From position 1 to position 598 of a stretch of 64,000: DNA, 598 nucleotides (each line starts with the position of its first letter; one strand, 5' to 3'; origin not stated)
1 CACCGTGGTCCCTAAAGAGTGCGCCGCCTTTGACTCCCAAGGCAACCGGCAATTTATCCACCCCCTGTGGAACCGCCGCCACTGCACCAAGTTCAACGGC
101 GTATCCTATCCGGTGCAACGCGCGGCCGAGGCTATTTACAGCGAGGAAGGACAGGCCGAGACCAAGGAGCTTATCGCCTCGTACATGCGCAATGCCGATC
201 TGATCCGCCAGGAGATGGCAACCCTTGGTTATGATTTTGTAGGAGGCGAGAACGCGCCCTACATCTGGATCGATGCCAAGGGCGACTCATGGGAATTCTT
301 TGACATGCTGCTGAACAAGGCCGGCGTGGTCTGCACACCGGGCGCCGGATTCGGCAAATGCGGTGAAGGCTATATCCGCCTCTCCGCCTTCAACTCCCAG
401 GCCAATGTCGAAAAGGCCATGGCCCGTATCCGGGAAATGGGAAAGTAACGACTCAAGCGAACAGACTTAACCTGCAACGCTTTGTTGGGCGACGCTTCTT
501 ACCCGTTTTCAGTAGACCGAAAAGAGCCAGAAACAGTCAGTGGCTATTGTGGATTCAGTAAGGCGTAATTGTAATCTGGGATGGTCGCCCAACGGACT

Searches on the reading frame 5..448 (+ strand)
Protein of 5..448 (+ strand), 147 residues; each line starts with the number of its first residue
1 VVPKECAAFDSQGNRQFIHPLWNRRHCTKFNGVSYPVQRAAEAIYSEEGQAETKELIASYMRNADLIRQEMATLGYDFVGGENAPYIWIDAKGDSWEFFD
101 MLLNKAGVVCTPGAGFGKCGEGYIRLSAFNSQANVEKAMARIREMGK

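Call 22: search_protein_families(library=ncbifam, proteins=[window:5-448:+], max_evalue=0.00001)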
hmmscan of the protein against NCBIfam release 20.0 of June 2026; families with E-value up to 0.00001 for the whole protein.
window:5-448:+ (147 aa): 25 families
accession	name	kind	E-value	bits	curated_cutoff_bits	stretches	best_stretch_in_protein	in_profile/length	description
TIGR03542.1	DAPAT_plant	equivalog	1e-51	176.2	364.7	1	2-144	260-400/402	LL-diaminopimelate aminotransferase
TIGR03540.1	DapC_direct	equivalog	4.1e-22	78.6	593.25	1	13-144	251-382/383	LL-diaminopimelate aminotransferase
NF006756.0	PRK09276.1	subfamily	1.2e-20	73.8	507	1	13-146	253-386/387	LL-diaminopimelate aminotransferase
NF005977.0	PRK08068.1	subfamily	1.8e-16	60.4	494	1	13-145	254-386/391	transaminase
NF005588.0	PRK07309.1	equivalog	1.5e-15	57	576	1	39-144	276-384/391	pyridoxal phosphate-dependent aminotransferase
NF004611.0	PRK05942.1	equivalog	1.7e-15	56.9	628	1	13-145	257-389/394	aspartate aminotransferase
NF041364.1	GntC_guanitoxin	equivalog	5e-15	55.3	415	1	32-144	239-355/356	guanitoxin biosynthesis PLP-dependent (S)-gamma-hydroxy-L-arginine cyclodehydratase GntC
NF005815.0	PRK07681.1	equivalog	1.3e-14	54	545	1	13-146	253-386/399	LL-diaminopimelate aminotransferase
NF005613.0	PRK07366.1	equivalog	4e-14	52.4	486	1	13-144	253-386/391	LL-diaminopimelate aminotransferase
TIGR03539.1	DapC_actino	equivalog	8.4e-12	44.8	355.65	1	13-142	231-356/357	succinyldiaminopimelate transaminase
NF004975.0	PRK06348.1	equivalog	2.3e-11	43.3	549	1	64-145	297-382/384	pyridoxal phosphate-dependent aminotransferase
NF041091.1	asp_aminotase_Arch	equivalog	4.3e-11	42.3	550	1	50-144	278-373/376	aspartate aminotransferase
NF006033.0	PRK08175.1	equivalog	4.6e-11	42.3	647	1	13-145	258-393/407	alanine transaminase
NF006229.0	PRK08361.1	equivalog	8.3e-11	41.5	624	1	42-144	280-386/391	aspartate aminotransferase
NF005601.0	PRK07337.1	equivalog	8.9e-11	41.5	496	1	37-145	274-391/394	pyridoxal phosphate-dependent aminotransferase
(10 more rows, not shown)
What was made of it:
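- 5..448 (+): 3' part of dapL (LL-diaminopimelate aminotransferase), convergent with HyoA. It is not part of the system. TIGR03542 partial match, profile positions 260-400 of 402 (call 22).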
